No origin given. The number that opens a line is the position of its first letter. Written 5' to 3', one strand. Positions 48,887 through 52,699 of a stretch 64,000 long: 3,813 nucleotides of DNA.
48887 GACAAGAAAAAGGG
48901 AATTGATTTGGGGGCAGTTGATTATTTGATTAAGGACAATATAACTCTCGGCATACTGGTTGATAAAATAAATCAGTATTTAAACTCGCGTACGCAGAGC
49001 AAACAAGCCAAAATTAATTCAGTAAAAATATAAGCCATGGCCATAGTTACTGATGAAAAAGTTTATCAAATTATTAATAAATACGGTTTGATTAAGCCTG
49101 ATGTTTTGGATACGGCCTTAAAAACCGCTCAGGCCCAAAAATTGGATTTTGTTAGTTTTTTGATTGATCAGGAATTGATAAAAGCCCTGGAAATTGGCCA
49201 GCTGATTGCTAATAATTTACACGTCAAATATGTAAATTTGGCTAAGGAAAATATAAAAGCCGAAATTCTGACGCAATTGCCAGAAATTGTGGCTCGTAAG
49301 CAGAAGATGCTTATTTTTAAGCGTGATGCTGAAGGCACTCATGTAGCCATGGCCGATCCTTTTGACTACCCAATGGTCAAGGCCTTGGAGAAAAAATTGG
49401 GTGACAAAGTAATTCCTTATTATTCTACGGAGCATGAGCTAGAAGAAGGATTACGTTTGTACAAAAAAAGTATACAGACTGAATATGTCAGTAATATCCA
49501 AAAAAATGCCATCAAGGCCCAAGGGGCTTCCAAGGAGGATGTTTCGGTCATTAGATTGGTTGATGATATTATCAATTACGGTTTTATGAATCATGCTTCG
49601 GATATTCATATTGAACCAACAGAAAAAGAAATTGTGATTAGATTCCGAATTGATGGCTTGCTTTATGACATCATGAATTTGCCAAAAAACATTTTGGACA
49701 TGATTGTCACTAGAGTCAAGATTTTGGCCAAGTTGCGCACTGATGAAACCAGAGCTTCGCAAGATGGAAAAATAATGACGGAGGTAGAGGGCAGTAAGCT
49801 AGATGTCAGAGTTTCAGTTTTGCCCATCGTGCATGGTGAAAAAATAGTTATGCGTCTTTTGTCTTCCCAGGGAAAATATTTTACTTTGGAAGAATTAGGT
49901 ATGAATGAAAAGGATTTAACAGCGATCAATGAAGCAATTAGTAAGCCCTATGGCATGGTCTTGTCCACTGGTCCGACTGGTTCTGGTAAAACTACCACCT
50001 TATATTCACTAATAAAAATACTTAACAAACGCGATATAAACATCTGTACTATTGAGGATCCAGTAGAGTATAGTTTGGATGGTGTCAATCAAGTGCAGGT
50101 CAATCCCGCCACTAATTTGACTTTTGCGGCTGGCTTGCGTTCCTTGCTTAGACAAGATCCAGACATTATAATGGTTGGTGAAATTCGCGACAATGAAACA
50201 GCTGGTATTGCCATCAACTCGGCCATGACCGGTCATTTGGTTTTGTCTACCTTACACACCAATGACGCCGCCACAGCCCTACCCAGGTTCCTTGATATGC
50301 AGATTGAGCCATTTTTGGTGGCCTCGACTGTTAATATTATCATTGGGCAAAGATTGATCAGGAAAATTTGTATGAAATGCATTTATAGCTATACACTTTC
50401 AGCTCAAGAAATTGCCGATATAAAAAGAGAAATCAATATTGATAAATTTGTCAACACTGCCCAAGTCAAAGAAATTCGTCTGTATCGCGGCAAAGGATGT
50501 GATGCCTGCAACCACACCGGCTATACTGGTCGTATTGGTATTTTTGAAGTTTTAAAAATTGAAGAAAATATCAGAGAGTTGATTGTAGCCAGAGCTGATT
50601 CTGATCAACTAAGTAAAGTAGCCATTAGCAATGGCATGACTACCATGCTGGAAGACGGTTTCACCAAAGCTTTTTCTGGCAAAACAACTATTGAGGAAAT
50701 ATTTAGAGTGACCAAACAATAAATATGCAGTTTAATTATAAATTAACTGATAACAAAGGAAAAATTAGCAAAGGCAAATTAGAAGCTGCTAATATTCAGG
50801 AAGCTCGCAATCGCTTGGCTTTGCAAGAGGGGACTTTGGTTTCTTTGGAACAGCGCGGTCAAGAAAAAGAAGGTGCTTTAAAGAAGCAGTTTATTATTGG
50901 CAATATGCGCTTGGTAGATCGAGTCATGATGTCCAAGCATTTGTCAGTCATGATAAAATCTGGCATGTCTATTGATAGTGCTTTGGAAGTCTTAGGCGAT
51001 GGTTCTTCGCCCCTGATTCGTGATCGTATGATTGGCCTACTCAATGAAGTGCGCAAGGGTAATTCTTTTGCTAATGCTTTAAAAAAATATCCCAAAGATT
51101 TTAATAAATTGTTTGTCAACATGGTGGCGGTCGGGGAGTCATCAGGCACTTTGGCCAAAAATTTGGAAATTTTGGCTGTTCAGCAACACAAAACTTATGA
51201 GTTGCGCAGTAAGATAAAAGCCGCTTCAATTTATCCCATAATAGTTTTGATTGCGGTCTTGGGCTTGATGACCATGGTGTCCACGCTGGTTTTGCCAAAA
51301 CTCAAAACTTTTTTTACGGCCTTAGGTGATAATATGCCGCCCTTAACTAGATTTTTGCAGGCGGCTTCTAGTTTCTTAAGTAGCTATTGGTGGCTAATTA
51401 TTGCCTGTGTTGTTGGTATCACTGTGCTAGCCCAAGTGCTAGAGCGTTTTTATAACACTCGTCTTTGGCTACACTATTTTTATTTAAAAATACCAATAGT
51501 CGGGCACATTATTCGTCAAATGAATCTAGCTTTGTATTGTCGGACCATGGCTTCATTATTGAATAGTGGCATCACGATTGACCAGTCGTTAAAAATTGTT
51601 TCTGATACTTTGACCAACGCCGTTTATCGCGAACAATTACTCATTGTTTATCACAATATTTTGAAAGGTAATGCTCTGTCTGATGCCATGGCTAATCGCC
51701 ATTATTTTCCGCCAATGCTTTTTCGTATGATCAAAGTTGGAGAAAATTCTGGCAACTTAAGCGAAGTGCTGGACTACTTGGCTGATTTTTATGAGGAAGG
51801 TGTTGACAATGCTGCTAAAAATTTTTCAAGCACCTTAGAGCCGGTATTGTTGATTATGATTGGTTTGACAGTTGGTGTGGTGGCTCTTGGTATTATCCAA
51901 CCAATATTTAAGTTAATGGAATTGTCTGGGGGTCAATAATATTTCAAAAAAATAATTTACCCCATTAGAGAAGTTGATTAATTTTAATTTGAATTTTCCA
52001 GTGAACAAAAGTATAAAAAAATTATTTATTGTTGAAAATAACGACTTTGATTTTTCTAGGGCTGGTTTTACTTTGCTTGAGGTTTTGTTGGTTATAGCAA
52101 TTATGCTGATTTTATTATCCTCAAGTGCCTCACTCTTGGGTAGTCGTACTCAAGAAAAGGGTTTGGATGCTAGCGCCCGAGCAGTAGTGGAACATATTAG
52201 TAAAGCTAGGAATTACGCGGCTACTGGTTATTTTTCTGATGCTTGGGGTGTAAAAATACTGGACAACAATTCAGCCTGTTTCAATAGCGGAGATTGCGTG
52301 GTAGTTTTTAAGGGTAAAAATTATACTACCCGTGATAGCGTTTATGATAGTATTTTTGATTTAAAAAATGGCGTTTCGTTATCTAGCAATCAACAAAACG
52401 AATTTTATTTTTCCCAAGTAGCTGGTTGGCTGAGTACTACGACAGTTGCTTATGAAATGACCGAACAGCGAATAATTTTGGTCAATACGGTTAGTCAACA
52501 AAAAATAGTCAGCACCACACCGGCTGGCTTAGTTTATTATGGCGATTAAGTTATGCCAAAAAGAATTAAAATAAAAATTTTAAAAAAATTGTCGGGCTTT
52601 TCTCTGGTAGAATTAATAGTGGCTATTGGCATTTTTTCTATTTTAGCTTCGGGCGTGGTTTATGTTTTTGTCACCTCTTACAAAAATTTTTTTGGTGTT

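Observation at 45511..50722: Compact chemosensory module (MCP-like, CheW, CheA, CheY) fused operonically to the type IV pilus motor genes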

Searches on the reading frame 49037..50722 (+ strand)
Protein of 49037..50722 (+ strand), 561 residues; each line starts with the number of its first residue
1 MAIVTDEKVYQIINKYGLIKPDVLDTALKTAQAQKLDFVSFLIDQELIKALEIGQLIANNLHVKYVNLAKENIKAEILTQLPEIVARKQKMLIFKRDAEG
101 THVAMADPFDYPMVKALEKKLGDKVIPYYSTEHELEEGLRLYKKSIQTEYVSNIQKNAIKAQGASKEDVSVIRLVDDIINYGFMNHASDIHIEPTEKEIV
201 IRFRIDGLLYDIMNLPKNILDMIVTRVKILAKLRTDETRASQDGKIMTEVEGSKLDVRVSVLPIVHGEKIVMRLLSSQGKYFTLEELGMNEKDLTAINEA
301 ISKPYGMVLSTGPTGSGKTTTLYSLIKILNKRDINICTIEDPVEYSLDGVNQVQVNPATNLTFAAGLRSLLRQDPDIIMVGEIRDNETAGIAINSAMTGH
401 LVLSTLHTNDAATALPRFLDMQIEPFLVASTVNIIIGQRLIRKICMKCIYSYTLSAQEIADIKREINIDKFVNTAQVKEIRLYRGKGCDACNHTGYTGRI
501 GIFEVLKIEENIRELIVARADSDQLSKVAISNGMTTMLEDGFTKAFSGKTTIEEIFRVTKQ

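Call 3: search_protein_families(library=pfam, proteins=[window:49037-50722:+], max_evalue=0.01)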
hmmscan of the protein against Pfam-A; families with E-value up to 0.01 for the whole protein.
window:49037-50722:+ (561 aa): 8 families
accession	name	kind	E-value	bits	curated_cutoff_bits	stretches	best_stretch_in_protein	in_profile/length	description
PF00437.27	T2SSE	-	1.3e-128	429.2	24.9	1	166-557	3-370/370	Type II/IV secretion system protein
PF05157.20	MshEN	-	1.5e-10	41.4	23.1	1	62-142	2-83/90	MshEN domain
PF13086.12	AAA_11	-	0.00088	19.6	27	1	289-332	2-44/257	AAA domain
PF13604.12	AAA_30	-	0.0011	19.1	27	1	290-336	3-49/191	AAA domain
PF03205.20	MobB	-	0.0027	18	26.6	1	311-340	5-34/133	Molybdopterin guanine dinucleotide synthesis protein B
PF20720.3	nSTAND3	-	0.0043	17.2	27.2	0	303-344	15-56/155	Novel STAND NTPase 3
PF25199.1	nSTAND_NTPase5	-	0.0055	17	34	0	302-355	38-92/145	Novel STAND NTPase 5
PF13173.12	AAA_14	-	0.0067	16.9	27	0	308-348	5-46/129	AAA domain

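Call 38: search_protein_families(library=ncbifam, proteins=[window:49037-50722:+], max_evalue=0.001)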
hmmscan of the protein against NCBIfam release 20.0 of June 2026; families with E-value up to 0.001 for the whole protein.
window:49037-50722:+ (561 aa): 20 families
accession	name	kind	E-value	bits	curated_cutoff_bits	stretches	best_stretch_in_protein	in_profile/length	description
TIGR02533.1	type_II_gspE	equivalog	3.6e-160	533.8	630.25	1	79-559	2-486/486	type II secretion system ATPase GspE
TIGR02538.1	type_IV_pilB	equivalog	1.5e-159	532.2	675.65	1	10-560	3-563/564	type IV-A pilus assembly ATPase PilB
NF007755.0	PRK10436.1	equivalog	1.1e-134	449.6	617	1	80-559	9-459/465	type II secretion system protein GspE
NF053534.1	T4PilAsmATPsTfpB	equivalog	2.5e-131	438.9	850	1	48-559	63-582/584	type IV pilus assembly ATPase TfpB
NF041000.1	ATPase_ComGA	equivalog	2.6e-74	249.6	300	1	177-442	2-266/267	competence type IV pilus ATPase ComGA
TIGR01420.1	pilT_fam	subfamily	2.5e-51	174.9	319.1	1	176-442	3-269/343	PilT/PilU family type 4a pilus ATPase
TIGR02525.1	plasmid_TraJ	equivalog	3.7e-26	92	368.3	1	271-422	121-273/372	plasmid transfer ATPase TraJ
TIGR02524.1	dot_icm_DotB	equivalog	4.6e-23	82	463.3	1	295-442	124-286/358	Dot/Icm type IV secretion system ATPase DotB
NF058587.1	archaellum_moto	equivalog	2.5e-17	62.8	550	1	308-467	278-441/527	archaellum flagellar ATPase motor FlaI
TIGR02782.1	TrbB_P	equivalog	9.5e-16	57.9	304.55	1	262-425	92-258/303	P-type conjugative transfer ATPase TrbB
TIGR02788.1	VirB11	equivalog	1.5e-14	53.7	249.95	1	297-422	137-266/308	P-type DNA transfer ATPase VirB11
NF010469.0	PRK13894.1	subfamily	2.9e-14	53.1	508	1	289-419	134-265/320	conjugal transfer ATPase TrbB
NF010407.0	PRK13833.1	subfamily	1.1e-13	51.4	499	1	287-424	127-265/323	conjugal transfer protein TrbB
TIGR03819.1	heli_sec_ATPase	hypoth_equivalog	2.9e-13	49.7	373.15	1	223-414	99-293/340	TadA family conjugal transfer-associated ATPase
NF010425.0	PRK13851.1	equivalog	5.9e-09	35.3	461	1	292-416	149-278/344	type IV secretion system protein VirB11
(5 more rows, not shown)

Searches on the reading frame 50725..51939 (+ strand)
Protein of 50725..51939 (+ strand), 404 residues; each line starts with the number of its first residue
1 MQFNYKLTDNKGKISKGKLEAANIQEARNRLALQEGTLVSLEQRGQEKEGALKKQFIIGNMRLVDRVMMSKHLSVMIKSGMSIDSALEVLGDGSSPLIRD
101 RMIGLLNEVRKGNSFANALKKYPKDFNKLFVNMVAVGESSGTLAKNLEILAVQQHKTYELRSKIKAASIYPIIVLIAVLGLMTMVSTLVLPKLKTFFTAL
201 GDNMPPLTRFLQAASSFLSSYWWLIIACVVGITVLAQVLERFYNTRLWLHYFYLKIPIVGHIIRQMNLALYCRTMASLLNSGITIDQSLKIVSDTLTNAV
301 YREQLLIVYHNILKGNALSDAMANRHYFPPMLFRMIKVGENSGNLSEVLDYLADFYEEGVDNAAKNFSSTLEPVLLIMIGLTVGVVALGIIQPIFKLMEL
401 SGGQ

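Call 3: search_protein_families(library=pfam, proteins=[window:50725-51939:+], max_evalue=0.01)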
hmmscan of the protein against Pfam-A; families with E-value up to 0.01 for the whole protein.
window:50725-51939:+ (404 aa): 1 family
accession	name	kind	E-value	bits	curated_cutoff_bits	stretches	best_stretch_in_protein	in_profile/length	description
PF00482.28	T2SSF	-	1.6e-59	199.8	25.2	2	271-393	1-125/125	Type II secretion system (T2SS), protein F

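Call 38: search_protein_families(library=ncbifam, proteins=[window:50725-51939:+], max_evalue=0.001)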
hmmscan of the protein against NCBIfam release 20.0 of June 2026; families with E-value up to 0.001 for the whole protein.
window:50725-51939:+ (404 aa): 6 families
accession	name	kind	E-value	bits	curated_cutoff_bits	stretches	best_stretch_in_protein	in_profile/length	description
TIGR02120.1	GspF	equivalog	1e-88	298.3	424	1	3-398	1-398/401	type II secretion system inner membrane protein GspF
NF052607.1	T4PiliAsmPilCThrm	equivalog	2.4e-75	254.1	700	1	2-399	3-402/406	type IV pilus assembly protein PilC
NF052606.1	T4PiliAsmPilCMyx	equivalog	1.6e-68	231.5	700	1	2-398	21-415/419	type IV pilus assembly protein PilC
NF007861.0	PRK10573.1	equivalog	1.9e-68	231.4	401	1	3-400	7-397/401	protein transport protein HofC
NF047826.1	T3SSXpsF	equivalog_domain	5.5e-52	176.9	650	1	2-399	3-402/405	type II secretion system protein XpsF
NF041012.2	T4P_ComGB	equivalog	5.3e-43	147.6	240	1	69-399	6-332/332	competence type IV pilus assembly protein ComGB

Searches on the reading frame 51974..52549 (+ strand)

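Call 3: search_protein_families(library=pfam, proteins=[window:51974-52549:+], max_evalue=0.01)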
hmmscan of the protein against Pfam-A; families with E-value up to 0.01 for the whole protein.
window:51974-52549:+ (191 aa): 1 family
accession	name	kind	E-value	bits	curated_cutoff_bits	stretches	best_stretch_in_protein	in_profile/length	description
PF07963.17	N_methyl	-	5.7e-06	26.1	21.2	1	29-50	4-25/27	Prokaryotic N-terminal methylation motif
